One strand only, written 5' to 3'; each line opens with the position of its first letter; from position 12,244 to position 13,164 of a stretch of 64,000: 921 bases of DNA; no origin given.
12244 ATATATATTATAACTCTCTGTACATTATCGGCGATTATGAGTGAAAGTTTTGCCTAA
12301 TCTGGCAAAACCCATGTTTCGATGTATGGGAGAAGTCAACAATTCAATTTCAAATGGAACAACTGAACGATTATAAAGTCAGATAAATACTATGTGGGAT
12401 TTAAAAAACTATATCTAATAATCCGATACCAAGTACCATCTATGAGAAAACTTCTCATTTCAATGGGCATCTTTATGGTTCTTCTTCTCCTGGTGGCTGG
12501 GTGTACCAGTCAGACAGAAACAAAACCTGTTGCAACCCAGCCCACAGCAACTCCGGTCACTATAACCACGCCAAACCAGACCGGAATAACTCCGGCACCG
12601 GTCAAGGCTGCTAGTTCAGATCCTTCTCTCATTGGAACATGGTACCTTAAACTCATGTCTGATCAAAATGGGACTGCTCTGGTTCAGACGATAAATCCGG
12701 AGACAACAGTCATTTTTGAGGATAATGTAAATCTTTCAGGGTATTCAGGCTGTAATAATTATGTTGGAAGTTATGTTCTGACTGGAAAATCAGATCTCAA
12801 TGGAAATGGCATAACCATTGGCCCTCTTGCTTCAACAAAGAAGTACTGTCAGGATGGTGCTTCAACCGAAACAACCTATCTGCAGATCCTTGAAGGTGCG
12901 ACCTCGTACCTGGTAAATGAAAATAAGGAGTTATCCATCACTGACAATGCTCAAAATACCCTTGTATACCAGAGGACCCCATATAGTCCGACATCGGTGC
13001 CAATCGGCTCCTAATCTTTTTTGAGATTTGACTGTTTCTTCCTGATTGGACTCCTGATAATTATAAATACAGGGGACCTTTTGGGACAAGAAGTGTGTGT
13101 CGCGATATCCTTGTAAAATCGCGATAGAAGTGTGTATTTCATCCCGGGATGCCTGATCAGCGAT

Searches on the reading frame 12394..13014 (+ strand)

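Call 106: search_protein_families(library=pfam, max_evalue=0.00001, proteins=[window:12394-13014:+])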
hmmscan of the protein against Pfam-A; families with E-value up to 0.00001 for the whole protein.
window:12394-13014:+ (206 aa): 1 family
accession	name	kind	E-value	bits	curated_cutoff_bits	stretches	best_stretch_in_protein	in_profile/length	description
PF03724.22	META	-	7.6e-16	58.5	24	1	82-190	8-105/109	META domain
